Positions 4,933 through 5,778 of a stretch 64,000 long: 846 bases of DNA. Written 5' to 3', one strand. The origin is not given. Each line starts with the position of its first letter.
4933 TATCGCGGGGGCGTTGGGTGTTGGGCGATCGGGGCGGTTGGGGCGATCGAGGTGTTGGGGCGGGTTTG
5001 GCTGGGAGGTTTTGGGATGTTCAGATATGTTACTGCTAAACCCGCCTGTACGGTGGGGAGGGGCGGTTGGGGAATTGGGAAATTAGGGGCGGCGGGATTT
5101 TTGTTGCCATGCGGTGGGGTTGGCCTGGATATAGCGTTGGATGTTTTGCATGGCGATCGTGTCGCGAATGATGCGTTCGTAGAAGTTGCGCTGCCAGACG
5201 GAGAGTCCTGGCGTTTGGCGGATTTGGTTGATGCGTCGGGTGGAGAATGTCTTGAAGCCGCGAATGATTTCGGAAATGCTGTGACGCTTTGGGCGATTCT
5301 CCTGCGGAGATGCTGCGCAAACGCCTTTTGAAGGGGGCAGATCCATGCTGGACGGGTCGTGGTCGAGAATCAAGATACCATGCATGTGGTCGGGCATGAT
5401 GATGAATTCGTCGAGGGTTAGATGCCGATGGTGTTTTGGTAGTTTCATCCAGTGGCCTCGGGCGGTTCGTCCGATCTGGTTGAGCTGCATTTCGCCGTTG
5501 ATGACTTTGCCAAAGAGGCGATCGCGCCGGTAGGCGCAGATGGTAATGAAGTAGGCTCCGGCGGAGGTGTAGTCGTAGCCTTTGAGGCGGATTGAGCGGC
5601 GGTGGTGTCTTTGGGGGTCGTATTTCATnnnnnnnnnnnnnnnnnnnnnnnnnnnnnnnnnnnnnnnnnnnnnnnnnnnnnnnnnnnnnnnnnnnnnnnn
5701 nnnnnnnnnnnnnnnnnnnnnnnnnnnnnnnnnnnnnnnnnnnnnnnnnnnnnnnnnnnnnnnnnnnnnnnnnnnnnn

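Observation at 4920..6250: REP/RAYT locus with nested tandem repeats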

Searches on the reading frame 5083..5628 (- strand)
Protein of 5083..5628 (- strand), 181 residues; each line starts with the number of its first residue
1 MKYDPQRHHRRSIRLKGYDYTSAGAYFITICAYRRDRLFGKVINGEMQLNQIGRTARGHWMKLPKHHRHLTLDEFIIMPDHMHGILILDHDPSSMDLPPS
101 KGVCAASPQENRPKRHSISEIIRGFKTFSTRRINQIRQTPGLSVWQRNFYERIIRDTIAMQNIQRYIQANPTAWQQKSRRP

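Call 5: search_protein_families(library=pfam, proteins=[window:5083-5628:-], max_evalue=0.01)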
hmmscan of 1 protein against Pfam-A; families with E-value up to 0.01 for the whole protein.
window:5083-5628:- (181 aa): 1 family
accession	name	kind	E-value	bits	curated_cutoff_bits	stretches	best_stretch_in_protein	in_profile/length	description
PF01797.21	Y1_Tnp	-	2.2e-05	25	23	1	113-169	60-120/121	Transposase IS200 like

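Call 8: search_protein_families(library=ncbifam, proteins=[window:5083-5628:-], max_evalue=0.01)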
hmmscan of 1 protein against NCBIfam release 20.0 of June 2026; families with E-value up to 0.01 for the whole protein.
window:5083-5628:- (181 aa): 2 families
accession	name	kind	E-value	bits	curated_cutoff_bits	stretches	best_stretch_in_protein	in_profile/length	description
NF047646.1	REP_Tyr_transpos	equivalog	1e-16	61.2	80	2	114-171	68-131/146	REP-associated tyrosine transposase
NF033573.1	transpos_IS200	equivalog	0.00059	20.1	55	0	115-168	68-125/126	IS200/IS605 family transposase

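Call 9: find_encoding_contigs(protein=window:5083-5628:-, flank=10000, max_places=10)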
Protein window:5083-5628:- (181 aa): no gene with exactly this product is on record in the collection.

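Call 11: find_homologous_proteins(query=window:5083-5628:-, max_evalue=0.00001)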
Query window:5083-5628:- (181 aa): 7943 proteins with E <= 0.00001 among 7961 candidates; the best 120 are listed.
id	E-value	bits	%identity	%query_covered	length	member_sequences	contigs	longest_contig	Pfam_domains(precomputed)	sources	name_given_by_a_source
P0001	2.9e-121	420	100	100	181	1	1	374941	PF01797.22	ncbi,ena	-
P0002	7.1e-92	324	81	99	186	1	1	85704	-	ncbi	ncbi:MAG: transposase [Elainellaceae cyanobacterium]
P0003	1.8e-69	251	67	51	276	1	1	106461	-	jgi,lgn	jgi:REP element-mobilizing transposase RayT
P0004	3.1e-66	240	54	100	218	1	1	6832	PF01797.22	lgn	-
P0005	7.6e-65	236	55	98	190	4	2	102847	-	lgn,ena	-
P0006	3.4e-64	234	56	97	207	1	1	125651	PF01797.22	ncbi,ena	-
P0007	6.2e-64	233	58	98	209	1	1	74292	PF01797.22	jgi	jgi:putative transposase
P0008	3.4e-63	230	55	98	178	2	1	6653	PF01797.22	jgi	jgi:REP element-mobilizing transposase RayT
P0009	5.5e-63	230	44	99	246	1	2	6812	PF01797.22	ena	-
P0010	1.0e-61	226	56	100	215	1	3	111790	PF01797.22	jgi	jgi:putative transposase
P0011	3.3e-61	224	53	100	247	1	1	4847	PF01797.22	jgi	jgi:putative transposase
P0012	5.0e-61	223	52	100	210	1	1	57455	-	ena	-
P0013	5.3e-61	223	53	100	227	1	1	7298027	PF01797.22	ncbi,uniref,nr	ncbi:transposase [Kovacikia minuta CCNUW1]|uniref:transposase n=1 Tax=Kovacikia minuta TaxID=2931930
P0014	2.9e-60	221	48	97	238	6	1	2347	PF01797.22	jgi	jgi:putative transposase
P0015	4.2e-60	220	55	100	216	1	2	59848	PF01797.22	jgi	jgi:putative transposase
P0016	4.7e-60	220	52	100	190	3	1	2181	PF01797.22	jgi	jgi:putative transposase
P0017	5.4e-60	220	36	100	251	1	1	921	PF01797.22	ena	-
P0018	9.4e-60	219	51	100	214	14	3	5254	PF01797.22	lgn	-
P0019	1.2e-59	219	58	98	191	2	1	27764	PF01797.22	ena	-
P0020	1.2e-59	219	54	100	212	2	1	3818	PF01797.22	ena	-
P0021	2.0e-59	218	47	100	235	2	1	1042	PF01797.22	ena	-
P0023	4.3e-59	217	-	-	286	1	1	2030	PF01797.22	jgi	jgi:putative transposase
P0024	4.3e-59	217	52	100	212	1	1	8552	PF01797.22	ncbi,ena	-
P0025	4.7e-59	217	52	100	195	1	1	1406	PF01797.22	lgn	-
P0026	5.3e-59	217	46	100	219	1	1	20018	PF01797.22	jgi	jgi:putative transposase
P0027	5.7e-59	217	53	97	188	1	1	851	PF01797.22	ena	-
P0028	5.9e-59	217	55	97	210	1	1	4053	PF01797.22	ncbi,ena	-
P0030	9.0e-59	216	47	100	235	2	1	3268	PF01797.22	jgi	jgi:putative transposase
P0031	1.0e-58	216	52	97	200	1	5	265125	PF01797.22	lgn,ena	-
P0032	1.4e-58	215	41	100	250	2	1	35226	PF01797.22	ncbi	ncbi:MAG: transposase [Leptolyngbyaceae cyanobacterium]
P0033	1.4e-58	215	53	99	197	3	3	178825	PF01797.22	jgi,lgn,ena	jgi:REP element-mobilizing transposase RayT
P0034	2.0e-58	215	41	100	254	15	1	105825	PF01797.22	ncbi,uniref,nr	ncbi:transposase [Pseudanabaena sp. BC1403]|uniref:transposase n=1 Tax=Pseudanabaena sp. BC1403 TaxI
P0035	3.1e-58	214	52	100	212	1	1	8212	PF01797.22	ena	-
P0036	4.0e-58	214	52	100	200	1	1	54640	PF01797.22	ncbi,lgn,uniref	ncbi:transposase [Aerosakkonemataceae cyanobacterium BLCC-F154]|uniref:Transposase n=1 Tax=Floridaen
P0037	5.7e-58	213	53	100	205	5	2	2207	PF01797.22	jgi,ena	jgi:putative transposase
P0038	8.4e-58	213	51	100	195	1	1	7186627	PF01797.22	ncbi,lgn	ncbi:MAG: transposase [Leptolyngbya sp. BL-A-14]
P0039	1.1e-57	213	54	98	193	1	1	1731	PF01797.22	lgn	-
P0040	1.2e-57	212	52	100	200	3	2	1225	PF01797.22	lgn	-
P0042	1.4e-57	212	51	97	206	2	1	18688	PF01797.22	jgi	jgi:putative transposase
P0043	1.5e-57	212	52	100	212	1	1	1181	PF01797.22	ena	-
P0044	2.0e-57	212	48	100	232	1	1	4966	PF01797.22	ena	-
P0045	2.6e-57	211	52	100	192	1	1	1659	PF01797.22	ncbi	-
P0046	3.3e-57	211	43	100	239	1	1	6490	PF01797.22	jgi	jgi:putative transposase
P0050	9.6e-57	209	50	100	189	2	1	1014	PF01797.22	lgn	-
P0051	1.2e-56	209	49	100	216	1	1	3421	PF01797.22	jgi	jgi:putative transposase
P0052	1.3e-56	209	49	100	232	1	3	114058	PF01797.22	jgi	jgi:putative transposase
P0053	1.4e-56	209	51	100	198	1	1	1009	PF01797.22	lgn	-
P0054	1.6e-56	209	49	100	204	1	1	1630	PF01797.22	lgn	-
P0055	1.6e-56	209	45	100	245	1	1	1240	PF01797.22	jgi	jgi:putative transposase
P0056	2.2e-56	208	51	100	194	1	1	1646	PF01797.22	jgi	jgi:putative transposase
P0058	3.0e-56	208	53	99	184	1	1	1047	PF01797.22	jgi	-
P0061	3.5e-56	208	51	100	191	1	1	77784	PF01797.22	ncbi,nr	ncbi:MAG: transposase [Leptolyngbyaceae cyanobacterium bins.302]|nr:transposase [Leptolyngbyaceae cy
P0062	4.0e-56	207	51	100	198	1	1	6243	PF01797.22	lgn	-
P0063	4.4e-56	207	51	100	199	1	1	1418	PF01797.22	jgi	-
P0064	4.9e-56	207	52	100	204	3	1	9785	PF01797.22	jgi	jgi:putative transposase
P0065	5.2e-56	207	53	97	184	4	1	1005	PF01797.22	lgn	-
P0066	5.2e-56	207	51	100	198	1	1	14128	PF01797.22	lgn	-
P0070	7.6e-56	207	52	97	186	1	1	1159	PF01797.22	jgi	jgi:REP element-mobilizing transposase RayT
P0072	1.0e-55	206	52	98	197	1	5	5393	PF01797.22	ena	-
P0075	1.4e-55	206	55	96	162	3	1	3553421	PF01797.22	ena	-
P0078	1.9e-55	205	53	97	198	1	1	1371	PF01797.22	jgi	jgi:putative transposase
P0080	2.5e-55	205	50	100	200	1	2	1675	PF01797.22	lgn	-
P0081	3.1e-55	205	62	51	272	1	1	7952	PF01797.22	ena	-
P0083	4.9e-55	204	51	100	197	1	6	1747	PF01797.22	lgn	-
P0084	5.1e-55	204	49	98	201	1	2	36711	PF01797.22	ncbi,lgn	ncbi:MAG: transposase [Cyanobacteria bacterium P01_E01_bin.6]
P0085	5.4e-55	204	50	100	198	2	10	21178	PF01797.22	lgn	-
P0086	6.4e-55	204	52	99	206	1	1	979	PF01797.22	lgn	-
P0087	6.7e-55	203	49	99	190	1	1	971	PF01797.22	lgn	-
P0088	7.0e-55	203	50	99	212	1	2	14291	PF01797.22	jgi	-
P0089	7.3e-55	203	50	100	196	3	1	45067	PF01797.22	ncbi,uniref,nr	ncbi:transposase [Phormidium sp. LEGE 05292]|uniref:transposase n=1 Tax=[Phormidium] sp. LEGE 05292 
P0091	9.1e-55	203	49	100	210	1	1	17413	PF01797.22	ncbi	-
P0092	1.1e-54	203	52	100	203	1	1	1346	PF01797.22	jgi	jgi:putative transposase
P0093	1.1e-54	203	54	97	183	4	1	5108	PF01797.22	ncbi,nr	ncbi:MAG: transposase [Symploca sp. SIO1A3]|nr:transposase [Symploca sp. SIO1A3]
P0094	1.1e-54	203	60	59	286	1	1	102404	PF01797.22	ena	-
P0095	1.5e-54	202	51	100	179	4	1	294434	-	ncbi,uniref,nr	ncbi:transposase [Oculatella sp. FACHB-28]|uniref:transposase n=1 Tax=Oculatella sp. FACHB-28 TaxID=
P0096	1.6e-54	202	53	97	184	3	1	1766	PF01797.22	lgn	-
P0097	1.7e-54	202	51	100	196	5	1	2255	PF01797.22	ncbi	-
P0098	2.1e-54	202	51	96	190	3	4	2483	PF01797.22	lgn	-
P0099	2.3e-54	202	53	96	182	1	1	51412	PF01797.22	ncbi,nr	ncbi:MAG: transposase [Leptolyngbyaceae cyanobacterium bins.302]|nr:transposase [Leptolyngbyaceae cy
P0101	2.9e-54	201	67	47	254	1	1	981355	PF01797.22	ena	-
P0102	3.2e-54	201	52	100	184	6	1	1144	PF01797.22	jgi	jgi:REP element-mobilizing transposase RayT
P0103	3.7e-54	201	49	99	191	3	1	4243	PF01797.22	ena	-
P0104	3.8e-54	201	52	100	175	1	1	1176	PF01797.22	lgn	-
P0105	3.9e-54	201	52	98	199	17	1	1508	PF01797.22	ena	-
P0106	5.7e-54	200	51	97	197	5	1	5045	PF01797.22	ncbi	-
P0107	6.4e-54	200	50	100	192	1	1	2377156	PF01797.22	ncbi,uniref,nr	ncbi:transposase [Kallotenue papyrolyticum]|uniref:transposase n=1 Tax=Kallotenue papyrolyticum TaxI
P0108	6.4e-54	200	50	100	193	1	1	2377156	PF01797.22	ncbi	-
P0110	7.8e-54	200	49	99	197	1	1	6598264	PF01797.22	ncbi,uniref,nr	ncbi:transposase [Leptolyngbya sp. NK1-12]|uniref:Transposase n=1 Tax=Leptolyngbya sp. NK1-12 TaxID=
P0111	7.9e-54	200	50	100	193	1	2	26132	PF01797.22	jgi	jgi:REP element-mobilizing transposase RayT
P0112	1.0e-53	200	-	-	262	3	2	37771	PF01797.22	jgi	jgi:putative transposase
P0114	1.3e-53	199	51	100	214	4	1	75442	PF01797.22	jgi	-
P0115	1.3e-53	199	49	100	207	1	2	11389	PF01797.22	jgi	jgi:REP element-mobilizing transposase RayT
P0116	1.4e-53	199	48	100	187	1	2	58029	PF01797.22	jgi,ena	jgi:REP element-mobilizing transposase RayT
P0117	1.5e-53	199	49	100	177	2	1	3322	PF01797.22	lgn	-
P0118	1.5e-53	199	51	99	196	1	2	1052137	PF01797.22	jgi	jgi:putative transposase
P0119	1.6e-53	199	48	100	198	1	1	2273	PF01797.22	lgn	-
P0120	1.7e-53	199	53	96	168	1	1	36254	PF01797.22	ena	-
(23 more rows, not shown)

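Call 12: find_encoding_contigs(protein=P0001, flank=10000, max_places=5)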
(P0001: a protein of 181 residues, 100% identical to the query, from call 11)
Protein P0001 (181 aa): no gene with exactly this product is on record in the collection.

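Call 13: find_encoding_contigs(protein=P0002, flank=10000, max_places=5)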
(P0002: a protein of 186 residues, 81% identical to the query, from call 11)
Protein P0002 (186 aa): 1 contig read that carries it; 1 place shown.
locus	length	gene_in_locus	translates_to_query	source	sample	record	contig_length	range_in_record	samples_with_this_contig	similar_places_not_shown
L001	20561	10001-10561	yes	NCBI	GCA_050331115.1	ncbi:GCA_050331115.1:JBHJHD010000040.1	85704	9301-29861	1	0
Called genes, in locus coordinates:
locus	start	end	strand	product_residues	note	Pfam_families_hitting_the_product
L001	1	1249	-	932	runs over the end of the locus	PF02743:dCache_1, PF22673:MCP-like_PDC_1 (weak), PF00672:HAMP, PF00512:HisKA, PF02518:HATPase_c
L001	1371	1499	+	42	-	-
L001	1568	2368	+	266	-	PF04199:Cyclase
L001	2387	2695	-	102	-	-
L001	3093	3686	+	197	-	PF07638:Sigma70_ECF (weak), PF04542:Sigma70_r2, PF08281:Sigma70_r4_2, PF04545:Sigma70_r4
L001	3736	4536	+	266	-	PF10099:RskA_C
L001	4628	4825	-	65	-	-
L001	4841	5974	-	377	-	PF21320:WHD_Rv2258c, PF13489:Methyltransf_23, PF01209:Ubie_methyltran, PF02353:CMAS, PF02390:Methyltransf_4, PF08241:Methyltransf_11, PF08242:Methyltransf_12, PF13649:Methyltransf_25, +7 more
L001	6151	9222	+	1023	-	PF03704:BTAD, PF01637:ATPase_2, PF13191:AAA_16, PF24883:NPHP3_N (weak), PF13401:AAA_22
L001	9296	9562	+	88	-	PF14026:SCO4226-like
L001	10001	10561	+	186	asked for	-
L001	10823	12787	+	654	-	PF16177:ACAS_N, PF00501:AMP-binding, PF13193:AMP-binding_C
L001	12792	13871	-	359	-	-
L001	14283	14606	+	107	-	PF01906:YbjQ_1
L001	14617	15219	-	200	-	PF00196:GerE (weak), PF08281:Sigma70_r4_2 (weak)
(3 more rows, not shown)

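Call 29: search_solved_structures(query=window:5083-5628:-, max_evalue=1, show_alignments=2)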
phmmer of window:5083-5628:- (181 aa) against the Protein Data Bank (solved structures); distinct sequences matched with E-value up to 1: 1.
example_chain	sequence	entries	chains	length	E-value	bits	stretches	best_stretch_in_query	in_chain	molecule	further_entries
4er8_A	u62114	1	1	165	0.021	17.6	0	135-173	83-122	TnpArep for protein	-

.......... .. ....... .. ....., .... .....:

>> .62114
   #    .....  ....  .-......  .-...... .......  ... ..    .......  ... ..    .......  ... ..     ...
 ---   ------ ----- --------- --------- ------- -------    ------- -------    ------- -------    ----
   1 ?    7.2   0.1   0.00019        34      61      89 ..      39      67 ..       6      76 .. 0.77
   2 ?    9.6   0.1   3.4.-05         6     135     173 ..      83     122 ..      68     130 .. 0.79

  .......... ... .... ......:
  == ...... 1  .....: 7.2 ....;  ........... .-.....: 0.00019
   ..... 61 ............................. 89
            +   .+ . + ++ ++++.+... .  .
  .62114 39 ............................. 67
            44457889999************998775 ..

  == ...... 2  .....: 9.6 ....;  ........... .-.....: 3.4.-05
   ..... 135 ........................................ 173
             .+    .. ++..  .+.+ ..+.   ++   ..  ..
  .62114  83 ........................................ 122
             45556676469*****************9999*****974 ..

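Call 40: find_encoding_contigs(protein=P0013, flank=10000, max_places=4)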
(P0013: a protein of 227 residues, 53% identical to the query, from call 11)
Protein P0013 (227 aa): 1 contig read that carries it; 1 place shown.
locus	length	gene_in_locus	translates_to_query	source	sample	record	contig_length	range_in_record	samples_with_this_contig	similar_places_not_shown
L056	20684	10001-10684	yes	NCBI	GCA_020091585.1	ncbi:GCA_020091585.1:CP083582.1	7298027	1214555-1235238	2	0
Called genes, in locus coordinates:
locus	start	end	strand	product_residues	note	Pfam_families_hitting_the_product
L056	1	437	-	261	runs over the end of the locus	PF02798:GST_N, PF13409:GST_N_2, PF13417:GST_N_3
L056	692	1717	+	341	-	-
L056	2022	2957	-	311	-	PF01548:DEDD_Tnp_IS110, PF02371:Transposase_20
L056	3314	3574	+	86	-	PF02597:ThiS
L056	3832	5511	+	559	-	PF00512:HisKA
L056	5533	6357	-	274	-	PF00702:Hydrolase (faint), PF05116:S6PP (faint), PF08282:Hydrolase_3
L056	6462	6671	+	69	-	-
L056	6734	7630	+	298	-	PF01545:Cation_efflux, PF16916:ZT_dimer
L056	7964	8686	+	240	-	-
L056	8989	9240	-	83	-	PF12441:CopG_antitoxin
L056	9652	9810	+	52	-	-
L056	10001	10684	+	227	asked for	PF01797:Y1_Tnp (faint)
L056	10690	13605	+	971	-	PF02739:5_3_exonuc_N, PF01367:5_3_exonuc, PF01612:DNA_pol_A_exo1, PF22619:DNA_polI_exo1, PF00476:DNA_pol_A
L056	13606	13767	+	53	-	-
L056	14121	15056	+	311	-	PF01548:DEDD_Tnp_IS110, PF02371:Transposase_20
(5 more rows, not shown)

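Call 41: find_encoding_contigs(protein=P0006, flank=10000, max_places=4)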
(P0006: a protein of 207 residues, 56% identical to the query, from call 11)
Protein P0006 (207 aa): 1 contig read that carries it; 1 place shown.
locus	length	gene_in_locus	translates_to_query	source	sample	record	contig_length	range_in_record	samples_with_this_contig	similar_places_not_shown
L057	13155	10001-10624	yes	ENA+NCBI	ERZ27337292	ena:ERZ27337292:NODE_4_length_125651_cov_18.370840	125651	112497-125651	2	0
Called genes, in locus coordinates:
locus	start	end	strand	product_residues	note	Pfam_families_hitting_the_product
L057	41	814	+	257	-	PF13801:Metal_resist (faint), PF16231:DUF4890 (faint), PF07813:LTXXQ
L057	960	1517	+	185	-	PF05019:Coq4 (weak)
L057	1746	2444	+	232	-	-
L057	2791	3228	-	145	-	-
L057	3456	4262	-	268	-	PF12697:Abhydrolase_6 (weak)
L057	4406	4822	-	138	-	-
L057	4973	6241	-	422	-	PF00206:Lyase_1, PF10397:ADSL_C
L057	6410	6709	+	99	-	PF05016:ParE_toxin (weak)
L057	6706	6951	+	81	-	-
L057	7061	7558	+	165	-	-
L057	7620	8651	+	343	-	PF01582:TIR (weak), PF13676:TIR_2, PF18864:AbiTii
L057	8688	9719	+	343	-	PF08937:ThsB_TIR (faint), PF13676:TIR_2, PF05419:GUN4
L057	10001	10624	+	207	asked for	PF01797:Y1_Tnp (faint)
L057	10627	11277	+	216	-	PF09335:VTT_dom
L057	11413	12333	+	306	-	PF00561:Abhydrolase_1, PF12146:Hydrolase_4, PF12697:Abhydrolase_6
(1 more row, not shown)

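Call 42: find_encoding_contigs(protein=P0095, flank=10000, max_places=4)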
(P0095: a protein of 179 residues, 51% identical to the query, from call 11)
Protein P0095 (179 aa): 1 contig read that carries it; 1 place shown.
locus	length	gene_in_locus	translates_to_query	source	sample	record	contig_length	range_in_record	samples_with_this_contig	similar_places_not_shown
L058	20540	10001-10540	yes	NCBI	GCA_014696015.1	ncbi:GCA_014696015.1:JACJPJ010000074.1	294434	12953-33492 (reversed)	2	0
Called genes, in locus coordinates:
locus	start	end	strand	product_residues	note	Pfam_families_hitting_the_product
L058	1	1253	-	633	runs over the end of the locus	PF13522:GATase_6, PF13537:GATase_7, PF01380:SIS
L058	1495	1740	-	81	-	PF12797:Fer4_2 (faint), PF13237:Fer4_10 (faint), PF00037:Fer4 (weak), PF12837:Fer4_6 (weak), PF14697:Fer4_21, PF12838:Fer4_7, PF13187:Fer4_9 (weak), PF00037:Fer4 (weak), +5 more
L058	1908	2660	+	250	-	PF00392:GntR, PF08279:HTH_11 (faint), PF08220:HTH_DeoR (weak), PF07702:UTRA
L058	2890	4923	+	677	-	PF05226:CHASE2, PF00211:Guanylate_cyc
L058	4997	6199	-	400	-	PF00764:Arginosuc_synth, PF20979:Arginosuc_syn_C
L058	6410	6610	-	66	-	-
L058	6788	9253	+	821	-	PF20720:nSTAND3 (faint), PF24883:NPHP3_N (weak), PF05729:NACHT, PF22727:NCH2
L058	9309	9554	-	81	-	-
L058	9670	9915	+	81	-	PF01381:HTH_3 (weak)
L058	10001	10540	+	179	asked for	-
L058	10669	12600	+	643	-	PF00128:Alpha-amylase, PF00686:CBM_20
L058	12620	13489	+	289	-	PF11103:DUF2887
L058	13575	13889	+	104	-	PF00547:Urease_gamma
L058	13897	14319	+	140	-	PF00699:Urease_beta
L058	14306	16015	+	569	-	PF00449:Urease_alpha, PF01979:Amidohydro_1, PF07969:Amidohydro_3 (weak)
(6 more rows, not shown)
